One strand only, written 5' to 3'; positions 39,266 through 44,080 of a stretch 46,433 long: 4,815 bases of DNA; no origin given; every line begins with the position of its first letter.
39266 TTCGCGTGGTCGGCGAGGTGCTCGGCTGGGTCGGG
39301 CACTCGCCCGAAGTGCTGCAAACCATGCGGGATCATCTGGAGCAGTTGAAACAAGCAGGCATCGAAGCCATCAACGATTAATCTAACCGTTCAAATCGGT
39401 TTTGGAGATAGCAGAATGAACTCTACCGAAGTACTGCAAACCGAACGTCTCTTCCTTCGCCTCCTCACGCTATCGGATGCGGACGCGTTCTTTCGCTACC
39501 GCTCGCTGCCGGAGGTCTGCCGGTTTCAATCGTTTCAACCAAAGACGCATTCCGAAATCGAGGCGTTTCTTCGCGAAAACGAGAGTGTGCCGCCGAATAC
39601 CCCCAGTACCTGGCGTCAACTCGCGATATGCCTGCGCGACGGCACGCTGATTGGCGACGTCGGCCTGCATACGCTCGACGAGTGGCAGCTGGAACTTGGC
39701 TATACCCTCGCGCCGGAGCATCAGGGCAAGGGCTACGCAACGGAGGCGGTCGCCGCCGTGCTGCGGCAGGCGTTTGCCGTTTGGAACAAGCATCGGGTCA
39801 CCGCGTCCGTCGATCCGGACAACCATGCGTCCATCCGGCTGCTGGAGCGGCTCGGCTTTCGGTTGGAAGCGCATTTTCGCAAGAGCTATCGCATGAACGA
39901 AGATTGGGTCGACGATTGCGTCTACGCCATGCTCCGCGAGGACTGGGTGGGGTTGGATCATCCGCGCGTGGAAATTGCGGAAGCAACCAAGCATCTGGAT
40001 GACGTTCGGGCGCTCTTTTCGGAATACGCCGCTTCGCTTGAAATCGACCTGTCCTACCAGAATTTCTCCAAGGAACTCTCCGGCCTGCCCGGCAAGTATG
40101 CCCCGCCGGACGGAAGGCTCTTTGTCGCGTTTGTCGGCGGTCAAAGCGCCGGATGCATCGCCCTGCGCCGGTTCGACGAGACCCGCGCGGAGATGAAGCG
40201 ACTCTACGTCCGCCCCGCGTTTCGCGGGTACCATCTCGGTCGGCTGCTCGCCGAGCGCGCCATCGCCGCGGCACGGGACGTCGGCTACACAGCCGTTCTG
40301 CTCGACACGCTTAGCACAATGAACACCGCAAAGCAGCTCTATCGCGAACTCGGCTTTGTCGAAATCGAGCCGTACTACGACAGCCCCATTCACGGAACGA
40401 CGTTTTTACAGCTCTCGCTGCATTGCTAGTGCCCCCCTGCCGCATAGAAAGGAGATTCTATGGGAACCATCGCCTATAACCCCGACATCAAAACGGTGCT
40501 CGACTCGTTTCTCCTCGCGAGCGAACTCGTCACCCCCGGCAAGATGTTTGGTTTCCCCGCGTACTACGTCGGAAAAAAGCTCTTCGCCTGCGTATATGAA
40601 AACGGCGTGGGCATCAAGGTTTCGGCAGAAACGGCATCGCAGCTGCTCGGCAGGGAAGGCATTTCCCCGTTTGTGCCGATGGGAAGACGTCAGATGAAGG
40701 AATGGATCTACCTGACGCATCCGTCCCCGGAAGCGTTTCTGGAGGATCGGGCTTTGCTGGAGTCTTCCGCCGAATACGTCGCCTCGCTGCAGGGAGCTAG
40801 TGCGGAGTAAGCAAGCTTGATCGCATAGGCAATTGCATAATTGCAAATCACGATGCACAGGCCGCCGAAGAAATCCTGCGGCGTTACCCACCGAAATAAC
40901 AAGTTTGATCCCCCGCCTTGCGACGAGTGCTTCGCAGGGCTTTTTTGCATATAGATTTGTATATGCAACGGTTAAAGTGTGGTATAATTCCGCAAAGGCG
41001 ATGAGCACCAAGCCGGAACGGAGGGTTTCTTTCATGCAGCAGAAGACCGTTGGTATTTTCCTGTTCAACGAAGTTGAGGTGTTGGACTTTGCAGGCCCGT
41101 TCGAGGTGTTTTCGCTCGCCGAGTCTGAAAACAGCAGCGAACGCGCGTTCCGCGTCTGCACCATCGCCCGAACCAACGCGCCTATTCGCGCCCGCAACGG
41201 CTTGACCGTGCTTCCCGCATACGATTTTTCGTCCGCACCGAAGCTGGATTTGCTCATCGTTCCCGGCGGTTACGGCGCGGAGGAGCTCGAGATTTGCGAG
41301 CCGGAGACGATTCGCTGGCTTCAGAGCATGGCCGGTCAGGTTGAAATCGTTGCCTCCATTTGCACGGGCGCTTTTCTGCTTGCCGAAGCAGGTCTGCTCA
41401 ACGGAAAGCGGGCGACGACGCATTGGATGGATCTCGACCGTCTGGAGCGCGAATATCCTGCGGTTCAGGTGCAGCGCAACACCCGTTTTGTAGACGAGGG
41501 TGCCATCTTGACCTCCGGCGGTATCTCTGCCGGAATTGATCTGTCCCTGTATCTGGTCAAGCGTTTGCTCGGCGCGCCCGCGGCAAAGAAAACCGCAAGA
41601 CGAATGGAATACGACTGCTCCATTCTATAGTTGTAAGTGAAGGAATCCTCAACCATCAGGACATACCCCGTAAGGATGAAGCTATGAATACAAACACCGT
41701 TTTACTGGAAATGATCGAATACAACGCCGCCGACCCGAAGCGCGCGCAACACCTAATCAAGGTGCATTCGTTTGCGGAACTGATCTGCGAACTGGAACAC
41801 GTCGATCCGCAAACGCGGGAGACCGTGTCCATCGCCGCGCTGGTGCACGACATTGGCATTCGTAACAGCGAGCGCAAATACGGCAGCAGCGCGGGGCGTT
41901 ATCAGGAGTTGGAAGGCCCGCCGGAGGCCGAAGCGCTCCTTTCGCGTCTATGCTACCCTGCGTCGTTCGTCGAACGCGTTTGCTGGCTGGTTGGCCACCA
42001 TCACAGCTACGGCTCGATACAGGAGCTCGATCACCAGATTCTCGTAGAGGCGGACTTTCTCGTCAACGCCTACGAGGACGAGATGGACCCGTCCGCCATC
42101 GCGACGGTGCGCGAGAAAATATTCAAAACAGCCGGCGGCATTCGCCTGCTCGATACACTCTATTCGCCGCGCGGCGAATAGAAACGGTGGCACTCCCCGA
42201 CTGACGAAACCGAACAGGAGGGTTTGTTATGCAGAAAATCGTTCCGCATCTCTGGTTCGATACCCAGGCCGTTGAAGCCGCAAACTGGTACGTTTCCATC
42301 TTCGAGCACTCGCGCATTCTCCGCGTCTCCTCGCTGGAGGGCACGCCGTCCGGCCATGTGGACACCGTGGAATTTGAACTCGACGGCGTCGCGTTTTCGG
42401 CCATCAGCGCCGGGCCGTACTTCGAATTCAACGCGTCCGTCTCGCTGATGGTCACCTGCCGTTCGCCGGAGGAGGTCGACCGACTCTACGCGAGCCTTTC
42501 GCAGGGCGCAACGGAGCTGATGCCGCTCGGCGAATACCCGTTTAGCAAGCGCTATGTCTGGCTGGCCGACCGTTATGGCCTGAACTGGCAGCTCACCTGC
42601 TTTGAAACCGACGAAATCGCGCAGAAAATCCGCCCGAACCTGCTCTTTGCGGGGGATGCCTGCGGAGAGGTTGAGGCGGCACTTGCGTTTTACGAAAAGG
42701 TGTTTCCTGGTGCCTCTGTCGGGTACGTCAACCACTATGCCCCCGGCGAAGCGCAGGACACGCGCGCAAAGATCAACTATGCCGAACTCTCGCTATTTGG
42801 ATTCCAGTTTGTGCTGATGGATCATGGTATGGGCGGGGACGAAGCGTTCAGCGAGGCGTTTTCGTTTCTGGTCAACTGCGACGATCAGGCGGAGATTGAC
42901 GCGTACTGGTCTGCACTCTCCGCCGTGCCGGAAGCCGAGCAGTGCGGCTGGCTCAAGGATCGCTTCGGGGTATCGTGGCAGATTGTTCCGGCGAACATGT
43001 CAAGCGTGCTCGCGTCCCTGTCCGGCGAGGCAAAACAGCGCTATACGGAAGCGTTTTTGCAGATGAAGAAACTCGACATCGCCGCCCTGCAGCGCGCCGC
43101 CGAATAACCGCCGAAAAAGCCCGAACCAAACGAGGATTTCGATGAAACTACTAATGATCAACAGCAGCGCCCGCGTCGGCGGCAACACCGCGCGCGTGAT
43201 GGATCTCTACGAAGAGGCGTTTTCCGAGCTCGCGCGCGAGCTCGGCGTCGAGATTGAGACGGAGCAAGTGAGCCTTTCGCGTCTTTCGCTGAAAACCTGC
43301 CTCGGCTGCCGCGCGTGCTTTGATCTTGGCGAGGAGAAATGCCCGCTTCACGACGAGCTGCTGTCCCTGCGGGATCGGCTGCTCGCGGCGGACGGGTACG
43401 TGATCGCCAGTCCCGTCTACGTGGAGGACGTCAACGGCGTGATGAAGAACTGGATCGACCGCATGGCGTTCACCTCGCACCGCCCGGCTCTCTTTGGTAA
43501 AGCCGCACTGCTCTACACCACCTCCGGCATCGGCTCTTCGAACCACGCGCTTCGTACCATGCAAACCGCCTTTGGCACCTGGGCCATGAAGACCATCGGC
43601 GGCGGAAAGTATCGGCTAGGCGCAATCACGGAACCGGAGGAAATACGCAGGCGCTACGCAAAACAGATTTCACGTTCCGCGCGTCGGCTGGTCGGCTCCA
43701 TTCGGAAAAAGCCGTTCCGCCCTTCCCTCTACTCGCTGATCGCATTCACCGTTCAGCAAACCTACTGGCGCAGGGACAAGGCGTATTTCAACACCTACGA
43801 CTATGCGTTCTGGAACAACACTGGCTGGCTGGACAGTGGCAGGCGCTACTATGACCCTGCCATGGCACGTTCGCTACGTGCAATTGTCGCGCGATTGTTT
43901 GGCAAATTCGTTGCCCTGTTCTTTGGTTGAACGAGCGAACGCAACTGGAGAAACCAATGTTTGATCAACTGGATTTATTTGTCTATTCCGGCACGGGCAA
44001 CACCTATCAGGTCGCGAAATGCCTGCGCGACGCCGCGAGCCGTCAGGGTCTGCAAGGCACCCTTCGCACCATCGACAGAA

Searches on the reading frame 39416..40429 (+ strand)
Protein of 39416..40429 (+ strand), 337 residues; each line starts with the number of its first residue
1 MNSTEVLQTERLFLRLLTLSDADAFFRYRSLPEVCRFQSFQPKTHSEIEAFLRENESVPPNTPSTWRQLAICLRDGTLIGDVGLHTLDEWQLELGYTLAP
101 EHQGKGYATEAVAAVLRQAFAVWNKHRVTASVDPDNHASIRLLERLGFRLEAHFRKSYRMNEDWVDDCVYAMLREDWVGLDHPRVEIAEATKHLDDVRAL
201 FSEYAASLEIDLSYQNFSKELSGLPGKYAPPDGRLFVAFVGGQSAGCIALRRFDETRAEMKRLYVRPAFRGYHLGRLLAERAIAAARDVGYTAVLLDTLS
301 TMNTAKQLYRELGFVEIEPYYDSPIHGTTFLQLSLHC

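Call 57: search_protein_families(library=pfam, proteins=[window:39416-40429:+], max_evalue=0.001)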
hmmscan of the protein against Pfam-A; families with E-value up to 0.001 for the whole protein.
window:39416-40429:+ (337 aa): 10 families
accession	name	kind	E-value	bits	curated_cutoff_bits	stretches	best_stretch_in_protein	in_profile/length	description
PF13302.13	Acetyltransf_3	-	3.3e-37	128.7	25.4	1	11-149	1-138/138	Acetyltransferase (GNAT) domain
PF00583.31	Acetyltransf_1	-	1.2e-32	113.1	20.7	2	227-314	24-116/116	Acetyltransferase (GNAT) family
PF13508.13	Acetyltransf_7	-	1.2e-21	77.3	27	2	232-316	2-84/84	Acetyltransferase (GNAT) domain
PF08445.16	FR47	-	4.8e-15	55.7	22.1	2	98-151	29-80/86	FR47-like protein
PF13673.13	Acetyltransf_10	-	2.2e-11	44.2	23.6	1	234-319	32-112/128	Acetyltransferase (GNAT) domain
PF13420.13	Acetyltransf_4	-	2.7e-08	34.4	24.3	1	14-167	1-153/155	Acetyltransferase (GNAT) domain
PF13523.12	Acetyltransf_8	-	1.2e-06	28.7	27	1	95-154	83-143/145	Acetyltransferase (GNAT) domain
PF12746.13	GNAT_acetyltran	-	5.2e-06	26.7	26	0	99-153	189-239/243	GNAT acetyltransferase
PF14542.12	Acetyltransf_CG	-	7.3e-06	26.5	30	0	236-295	2-62/80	GCN5-related N-acetyl-transferase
PF13480.13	Acetyltransf_6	-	0.0003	21.4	22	1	195-293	29-131/143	Acetyltransferase (GNAT) domain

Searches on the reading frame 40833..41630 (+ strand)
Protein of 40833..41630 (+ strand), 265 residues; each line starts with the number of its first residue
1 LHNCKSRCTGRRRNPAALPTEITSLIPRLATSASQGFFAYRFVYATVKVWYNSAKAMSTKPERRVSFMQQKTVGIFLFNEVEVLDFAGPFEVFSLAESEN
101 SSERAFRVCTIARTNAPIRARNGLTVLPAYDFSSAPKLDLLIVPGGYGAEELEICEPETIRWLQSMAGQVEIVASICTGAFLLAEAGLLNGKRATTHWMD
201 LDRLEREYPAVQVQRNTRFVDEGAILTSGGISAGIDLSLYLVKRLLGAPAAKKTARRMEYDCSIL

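Call 57: search_protein_families(library=pfam, proteins=[window:40833-41630:+], max_evalue=0.001)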
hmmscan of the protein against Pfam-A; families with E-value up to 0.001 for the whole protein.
window:40833-41630:+ (265 aa): 1 family
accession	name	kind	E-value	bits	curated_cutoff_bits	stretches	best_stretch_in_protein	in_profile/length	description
PF01965.30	DJ-1_PfpI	-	2.7e-22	79.8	26.6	1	71-243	1-164/165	DJ-1/PfpI family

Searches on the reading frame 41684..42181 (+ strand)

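Call 57: search_protein_families(library=pfam, proteins=[window:41684-42181:+], max_evalue=0.001)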
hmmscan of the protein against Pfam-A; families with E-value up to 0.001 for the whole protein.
window:41684-42181:+ (165 aa): 1 family
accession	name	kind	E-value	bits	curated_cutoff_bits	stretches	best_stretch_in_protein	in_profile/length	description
PF01966.28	HD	-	1e-07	32.7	22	1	20-124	1-111/116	HD domain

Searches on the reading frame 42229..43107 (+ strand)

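Call 57: search_protein_families(library=pfam, proteins=[window:42229-43107:+], max_evalue=0.001)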
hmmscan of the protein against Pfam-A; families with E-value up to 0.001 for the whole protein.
window:42229-43107:+ (292 aa): 2 families
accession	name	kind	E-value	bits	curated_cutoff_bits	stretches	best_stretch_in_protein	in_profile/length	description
PF06983.19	3-dmu-9_3-mt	-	9e-64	213.6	24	2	2-123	1-116/116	3-demethylubiquinone-9 3-methyltransferase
PF00903.31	Glyoxalase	-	1.8e-05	25.5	20.6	0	57-122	66-121/121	Glyoxalase/Bleomycin resistance protein/Dioxygenase superfamily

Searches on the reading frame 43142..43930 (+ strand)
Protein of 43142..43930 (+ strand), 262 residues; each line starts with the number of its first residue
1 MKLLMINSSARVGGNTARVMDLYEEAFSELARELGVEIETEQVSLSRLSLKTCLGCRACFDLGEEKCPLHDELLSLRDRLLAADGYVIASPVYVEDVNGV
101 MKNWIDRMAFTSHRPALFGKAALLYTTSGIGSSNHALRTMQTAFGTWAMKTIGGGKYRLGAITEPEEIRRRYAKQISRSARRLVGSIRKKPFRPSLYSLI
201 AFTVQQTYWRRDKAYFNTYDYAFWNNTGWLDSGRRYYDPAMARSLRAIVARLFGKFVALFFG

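Call 57: search_protein_families(library=pfam, proteins=[window:43142-43930:+], max_evalue=0.001)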
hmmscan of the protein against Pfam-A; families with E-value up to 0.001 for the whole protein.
window:43142-43930:+ (262 aa): 2 families
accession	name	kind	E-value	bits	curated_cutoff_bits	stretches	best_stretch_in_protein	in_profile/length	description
PF03358.20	FMN_red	-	1.5e-24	86.7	24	1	1-157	1-145/152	NADPH-dependent FMN reductase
PF02525.22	Flavodoxin_2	-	8.7e-10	39.1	27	1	1-151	1-169/198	Flavodoxin-like fold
